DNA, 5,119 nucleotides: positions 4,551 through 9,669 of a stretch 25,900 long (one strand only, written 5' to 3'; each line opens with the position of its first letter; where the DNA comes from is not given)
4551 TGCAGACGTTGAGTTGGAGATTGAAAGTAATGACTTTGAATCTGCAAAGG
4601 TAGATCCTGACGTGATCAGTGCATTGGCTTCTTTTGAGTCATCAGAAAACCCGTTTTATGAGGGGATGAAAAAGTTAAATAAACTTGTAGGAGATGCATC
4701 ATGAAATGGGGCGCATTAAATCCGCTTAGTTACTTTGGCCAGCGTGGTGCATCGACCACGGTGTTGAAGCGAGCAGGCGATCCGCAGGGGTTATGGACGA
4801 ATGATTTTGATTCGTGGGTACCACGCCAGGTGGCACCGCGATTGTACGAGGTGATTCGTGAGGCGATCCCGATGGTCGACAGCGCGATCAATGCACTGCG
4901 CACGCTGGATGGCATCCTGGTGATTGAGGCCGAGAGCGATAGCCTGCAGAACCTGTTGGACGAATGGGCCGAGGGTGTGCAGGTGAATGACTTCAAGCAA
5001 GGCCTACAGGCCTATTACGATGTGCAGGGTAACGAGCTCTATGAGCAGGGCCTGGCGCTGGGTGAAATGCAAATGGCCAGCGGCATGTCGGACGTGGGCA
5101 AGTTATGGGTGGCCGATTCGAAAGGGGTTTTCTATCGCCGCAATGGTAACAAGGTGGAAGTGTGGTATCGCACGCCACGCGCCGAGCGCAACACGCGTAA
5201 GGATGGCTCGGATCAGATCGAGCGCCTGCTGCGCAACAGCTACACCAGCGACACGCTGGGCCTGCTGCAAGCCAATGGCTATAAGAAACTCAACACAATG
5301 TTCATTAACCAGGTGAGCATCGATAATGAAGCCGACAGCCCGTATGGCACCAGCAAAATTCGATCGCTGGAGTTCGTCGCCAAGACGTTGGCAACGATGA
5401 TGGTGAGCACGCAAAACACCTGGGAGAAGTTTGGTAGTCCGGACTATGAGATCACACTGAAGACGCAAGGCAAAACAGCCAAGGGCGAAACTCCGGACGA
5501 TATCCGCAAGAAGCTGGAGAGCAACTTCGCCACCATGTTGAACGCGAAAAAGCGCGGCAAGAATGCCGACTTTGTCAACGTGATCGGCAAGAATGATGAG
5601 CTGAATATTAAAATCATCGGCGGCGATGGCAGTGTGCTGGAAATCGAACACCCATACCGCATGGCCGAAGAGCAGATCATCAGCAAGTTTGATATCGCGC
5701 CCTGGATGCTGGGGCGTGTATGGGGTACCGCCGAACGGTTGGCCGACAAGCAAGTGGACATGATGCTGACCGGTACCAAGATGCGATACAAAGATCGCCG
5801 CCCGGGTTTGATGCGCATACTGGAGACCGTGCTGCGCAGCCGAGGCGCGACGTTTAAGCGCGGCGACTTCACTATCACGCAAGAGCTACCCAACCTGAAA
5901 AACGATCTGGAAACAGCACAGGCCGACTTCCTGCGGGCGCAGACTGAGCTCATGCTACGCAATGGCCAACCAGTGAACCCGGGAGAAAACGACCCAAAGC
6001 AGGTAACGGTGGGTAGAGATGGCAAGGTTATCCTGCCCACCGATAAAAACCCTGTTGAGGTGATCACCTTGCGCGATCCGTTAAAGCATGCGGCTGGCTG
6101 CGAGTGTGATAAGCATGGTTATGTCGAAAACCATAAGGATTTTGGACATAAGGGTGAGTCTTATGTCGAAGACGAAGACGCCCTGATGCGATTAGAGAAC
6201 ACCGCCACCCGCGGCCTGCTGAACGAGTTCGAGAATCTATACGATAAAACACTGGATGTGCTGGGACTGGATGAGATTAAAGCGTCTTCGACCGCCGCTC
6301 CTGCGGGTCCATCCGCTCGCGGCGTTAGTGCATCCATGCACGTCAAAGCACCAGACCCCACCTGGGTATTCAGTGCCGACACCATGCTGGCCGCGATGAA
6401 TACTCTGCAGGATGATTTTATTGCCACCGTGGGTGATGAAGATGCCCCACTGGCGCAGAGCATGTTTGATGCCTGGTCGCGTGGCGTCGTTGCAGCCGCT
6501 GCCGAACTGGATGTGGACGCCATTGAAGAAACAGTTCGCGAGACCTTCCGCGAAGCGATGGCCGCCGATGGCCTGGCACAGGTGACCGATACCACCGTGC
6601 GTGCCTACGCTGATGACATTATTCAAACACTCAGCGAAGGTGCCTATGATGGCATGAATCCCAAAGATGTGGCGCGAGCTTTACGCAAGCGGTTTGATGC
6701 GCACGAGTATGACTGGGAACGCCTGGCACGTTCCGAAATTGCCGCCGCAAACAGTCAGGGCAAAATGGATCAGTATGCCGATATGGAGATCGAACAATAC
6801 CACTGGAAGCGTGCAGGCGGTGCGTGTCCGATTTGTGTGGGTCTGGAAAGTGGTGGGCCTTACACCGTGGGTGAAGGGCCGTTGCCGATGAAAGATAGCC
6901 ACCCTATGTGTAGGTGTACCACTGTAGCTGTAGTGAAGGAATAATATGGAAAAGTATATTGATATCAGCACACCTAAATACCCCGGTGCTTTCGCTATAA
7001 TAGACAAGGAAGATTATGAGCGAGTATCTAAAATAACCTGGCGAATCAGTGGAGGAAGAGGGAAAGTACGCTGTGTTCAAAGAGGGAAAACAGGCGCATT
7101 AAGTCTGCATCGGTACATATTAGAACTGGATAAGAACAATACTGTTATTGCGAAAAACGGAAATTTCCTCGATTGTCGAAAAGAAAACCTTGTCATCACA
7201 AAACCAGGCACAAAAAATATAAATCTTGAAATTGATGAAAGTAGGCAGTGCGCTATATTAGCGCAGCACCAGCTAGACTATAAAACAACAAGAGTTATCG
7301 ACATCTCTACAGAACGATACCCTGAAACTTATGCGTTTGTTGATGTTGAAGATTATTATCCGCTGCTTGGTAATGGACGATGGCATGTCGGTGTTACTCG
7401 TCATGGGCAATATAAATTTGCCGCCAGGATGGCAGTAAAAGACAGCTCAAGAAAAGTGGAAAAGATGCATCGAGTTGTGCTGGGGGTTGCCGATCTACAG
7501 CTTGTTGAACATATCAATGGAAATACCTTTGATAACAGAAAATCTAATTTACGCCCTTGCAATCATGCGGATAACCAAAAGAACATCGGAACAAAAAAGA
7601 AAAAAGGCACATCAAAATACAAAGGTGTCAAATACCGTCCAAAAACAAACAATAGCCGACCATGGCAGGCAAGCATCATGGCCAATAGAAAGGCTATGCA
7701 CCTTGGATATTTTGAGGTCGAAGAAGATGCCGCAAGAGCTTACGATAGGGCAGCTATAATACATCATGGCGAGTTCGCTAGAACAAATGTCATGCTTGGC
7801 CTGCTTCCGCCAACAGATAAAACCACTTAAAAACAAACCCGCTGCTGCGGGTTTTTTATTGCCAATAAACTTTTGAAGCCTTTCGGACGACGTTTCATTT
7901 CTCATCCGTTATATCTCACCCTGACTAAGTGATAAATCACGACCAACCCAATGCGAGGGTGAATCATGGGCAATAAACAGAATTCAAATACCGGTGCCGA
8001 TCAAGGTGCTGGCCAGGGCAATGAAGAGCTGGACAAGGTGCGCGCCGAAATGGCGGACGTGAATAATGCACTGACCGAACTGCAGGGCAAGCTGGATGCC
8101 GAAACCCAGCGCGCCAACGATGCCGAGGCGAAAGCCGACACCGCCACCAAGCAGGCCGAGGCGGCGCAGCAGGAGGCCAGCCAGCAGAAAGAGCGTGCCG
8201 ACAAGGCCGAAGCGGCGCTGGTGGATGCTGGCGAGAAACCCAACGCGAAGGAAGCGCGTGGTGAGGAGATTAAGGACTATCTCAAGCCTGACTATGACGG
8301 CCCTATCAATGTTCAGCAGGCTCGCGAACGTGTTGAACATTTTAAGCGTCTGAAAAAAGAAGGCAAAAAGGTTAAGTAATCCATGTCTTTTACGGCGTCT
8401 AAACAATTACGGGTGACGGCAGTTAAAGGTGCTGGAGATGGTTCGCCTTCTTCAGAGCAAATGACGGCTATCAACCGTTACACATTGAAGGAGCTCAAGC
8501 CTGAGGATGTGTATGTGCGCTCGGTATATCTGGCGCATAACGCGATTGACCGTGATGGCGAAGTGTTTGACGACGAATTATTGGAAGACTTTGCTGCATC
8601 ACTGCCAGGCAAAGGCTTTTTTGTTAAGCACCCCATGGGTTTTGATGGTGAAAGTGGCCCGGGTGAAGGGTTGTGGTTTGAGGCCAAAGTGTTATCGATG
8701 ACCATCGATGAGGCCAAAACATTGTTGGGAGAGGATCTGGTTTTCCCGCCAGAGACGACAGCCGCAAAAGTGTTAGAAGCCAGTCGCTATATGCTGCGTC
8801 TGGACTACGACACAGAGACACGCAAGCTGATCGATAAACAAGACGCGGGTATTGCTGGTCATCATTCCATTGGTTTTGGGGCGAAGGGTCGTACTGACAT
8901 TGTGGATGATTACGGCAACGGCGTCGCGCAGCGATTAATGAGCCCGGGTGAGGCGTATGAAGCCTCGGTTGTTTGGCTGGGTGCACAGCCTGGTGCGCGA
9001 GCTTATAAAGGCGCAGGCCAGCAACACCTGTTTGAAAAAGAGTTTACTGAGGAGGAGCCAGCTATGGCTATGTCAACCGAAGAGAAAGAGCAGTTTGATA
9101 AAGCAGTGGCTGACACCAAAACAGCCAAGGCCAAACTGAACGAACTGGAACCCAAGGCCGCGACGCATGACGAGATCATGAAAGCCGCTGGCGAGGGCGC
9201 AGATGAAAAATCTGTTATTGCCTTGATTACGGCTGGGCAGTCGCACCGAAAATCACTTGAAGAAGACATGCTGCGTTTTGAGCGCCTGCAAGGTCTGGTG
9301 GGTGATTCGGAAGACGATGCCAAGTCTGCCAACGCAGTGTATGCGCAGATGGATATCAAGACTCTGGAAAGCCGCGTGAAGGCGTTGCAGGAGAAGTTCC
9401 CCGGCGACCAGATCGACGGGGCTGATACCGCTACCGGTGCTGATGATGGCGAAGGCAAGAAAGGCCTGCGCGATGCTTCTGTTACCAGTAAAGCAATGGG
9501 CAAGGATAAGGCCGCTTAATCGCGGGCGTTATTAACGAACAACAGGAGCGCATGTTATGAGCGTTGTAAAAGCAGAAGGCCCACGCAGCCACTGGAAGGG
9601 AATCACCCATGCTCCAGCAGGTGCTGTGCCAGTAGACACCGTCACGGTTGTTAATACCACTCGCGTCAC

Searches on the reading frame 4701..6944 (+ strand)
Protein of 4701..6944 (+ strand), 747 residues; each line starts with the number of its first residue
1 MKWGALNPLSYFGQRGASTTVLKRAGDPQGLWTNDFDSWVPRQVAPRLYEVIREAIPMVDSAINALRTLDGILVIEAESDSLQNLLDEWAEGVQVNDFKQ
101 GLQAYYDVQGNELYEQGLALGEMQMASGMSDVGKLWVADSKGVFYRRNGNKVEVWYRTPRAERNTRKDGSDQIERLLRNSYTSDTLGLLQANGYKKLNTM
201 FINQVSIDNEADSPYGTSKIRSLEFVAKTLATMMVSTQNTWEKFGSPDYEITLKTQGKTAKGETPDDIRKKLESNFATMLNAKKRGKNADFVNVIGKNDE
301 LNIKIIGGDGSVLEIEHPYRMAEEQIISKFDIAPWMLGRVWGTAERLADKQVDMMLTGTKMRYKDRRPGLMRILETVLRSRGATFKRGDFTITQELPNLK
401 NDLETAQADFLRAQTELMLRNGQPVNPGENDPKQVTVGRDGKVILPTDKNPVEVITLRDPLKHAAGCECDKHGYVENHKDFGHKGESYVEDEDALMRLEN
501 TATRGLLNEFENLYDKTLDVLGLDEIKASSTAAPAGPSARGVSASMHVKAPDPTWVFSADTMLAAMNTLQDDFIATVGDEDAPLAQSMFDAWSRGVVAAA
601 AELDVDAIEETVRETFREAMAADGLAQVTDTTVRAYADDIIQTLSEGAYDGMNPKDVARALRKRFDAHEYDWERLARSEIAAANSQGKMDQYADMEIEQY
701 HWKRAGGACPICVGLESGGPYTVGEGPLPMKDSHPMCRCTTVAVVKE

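Call 14: search_protein_families(library=phrogs, proteins=[window:4701-6944:+], max_evalue=0.001)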
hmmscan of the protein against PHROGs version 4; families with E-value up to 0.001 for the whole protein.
window:4701-6944:+ (747 aa): 12 families
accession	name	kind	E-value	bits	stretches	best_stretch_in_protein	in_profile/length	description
phrog_30703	-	head and packaging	2.4e-38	132.8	1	39-416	21-363/386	portal protein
phrog_115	-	head and packaging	8e-23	82.4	1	638-747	208-320/665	minor head protein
phrog_595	-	head and packaging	3.5e-15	57.3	1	581-747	130-300/513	head maturation protease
phrog_4728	-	head and packaging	6.6e-14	52.6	1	637-747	185-302/591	head morphogenesis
phrog_6577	-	unknown function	6.5e-13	48.9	1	618-746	98-231/1066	-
phrog_2841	-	head and packaging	1.4e-12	48.4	1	638-746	197-308/525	minor head protein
phrog_19443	-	head and packaging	3e-12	46.8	1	602-746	135-286/579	minor head protein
phrog_758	-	head and packaging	4.7e-08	33.7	1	635-745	173-291/326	head morphogenesis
phrog_7625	-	head and packaging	9.4e-08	32.4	1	634-746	129-250/504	head morphogenesis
phrog_8089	-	head and packaging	5.2e-07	30.2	1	637-745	151-267/268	head morphogenesis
phrog_2468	-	head and packaging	7.5e-07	29.9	1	563-706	77-220/303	head morphogenesis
phrog_1657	-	head and packaging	1.9e-05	25.2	1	633-746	184-300/337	head morphogenesis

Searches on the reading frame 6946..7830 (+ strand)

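Call 14: search_protein_families(library=phrogs, proteins=[window:6946-7830:+], max_evalue=0.001)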
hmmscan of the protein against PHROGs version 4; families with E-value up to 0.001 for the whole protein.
window:6946-7830:+ (294 aa): 9 families
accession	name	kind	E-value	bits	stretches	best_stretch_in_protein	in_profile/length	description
phrog_99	-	DNA, RNA and nucleotide metabolism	2.4e-37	130.5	1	131-281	114-267/383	HNH endonuclease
phrog_4578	-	DNA, RNA and nucleotide metabolism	1.9e-18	67.6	1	182-281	27-122/130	HNH endonuclease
phrog_36769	-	unknown function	3.4e-18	67.1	1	162-268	232-342/367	-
phrog_374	-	DNA, RNA and nucleotide metabolism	3.2e-11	43.7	1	188-282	327-415/617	HNH endonuclease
phrog_3593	-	DNA, RNA and nucleotide metabolism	4.6e-11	43.8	1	185-276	111-199/210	HNH endonuclease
phrog_59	-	DNA, RNA and nucleotide metabolism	1e-06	29.4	1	169-256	186-246/423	HNH endonuclease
phrog_959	-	DNA, RNA and nucleotide metabolism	1.4e-06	29.1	1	184-231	76-125/138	HNH endonuclease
phrog_953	-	DNA, RNA and nucleotide metabolism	9.4e-06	26.2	1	217-271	307-359/420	HNH endonuclease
phrog_35306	-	unknown function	0.00076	20.8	0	218-269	24-72/90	-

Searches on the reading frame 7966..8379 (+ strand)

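Call 71: search_protein_families(library=pfam, proteins=[window:7966-8379:+], max_evalue=0.01)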
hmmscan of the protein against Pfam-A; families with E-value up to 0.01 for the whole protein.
window:7966-8379:+ (137 aa): 1 family
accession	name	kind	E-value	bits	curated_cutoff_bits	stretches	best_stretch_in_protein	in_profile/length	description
PF03670.18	UPF0184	-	0.0029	18.4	21.5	1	5-63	4-62/83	Uncharacterised protein family (UPF0184)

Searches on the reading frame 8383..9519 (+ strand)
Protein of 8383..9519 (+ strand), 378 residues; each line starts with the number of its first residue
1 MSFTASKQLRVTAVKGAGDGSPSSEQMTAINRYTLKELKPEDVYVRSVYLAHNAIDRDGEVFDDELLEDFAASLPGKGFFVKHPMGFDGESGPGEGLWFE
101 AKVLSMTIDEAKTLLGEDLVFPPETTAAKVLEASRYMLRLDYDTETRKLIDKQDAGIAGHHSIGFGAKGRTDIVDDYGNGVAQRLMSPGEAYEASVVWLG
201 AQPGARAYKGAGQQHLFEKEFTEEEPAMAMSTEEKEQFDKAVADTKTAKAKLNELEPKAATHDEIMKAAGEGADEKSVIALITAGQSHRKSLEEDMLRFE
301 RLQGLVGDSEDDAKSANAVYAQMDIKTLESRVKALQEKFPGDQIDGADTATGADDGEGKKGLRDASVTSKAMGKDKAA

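Call 14: search_protein_families(library=phrogs, proteins=[window:8383-9519:+], max_evalue=0.001)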
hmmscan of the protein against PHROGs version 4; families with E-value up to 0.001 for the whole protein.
window:8383-9519:+ (378 aa): 1 family
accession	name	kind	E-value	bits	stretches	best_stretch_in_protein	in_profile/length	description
phrog_16951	-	unknown function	1.5e-15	58.2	1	16-85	9-78/312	-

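Call 71: search_protein_families(library=pfam, proteins=[window:8383-9519:+], max_evalue=0.01)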
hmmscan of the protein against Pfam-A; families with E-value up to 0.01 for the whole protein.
window:8383-9519:+ (378 aa): 0 families
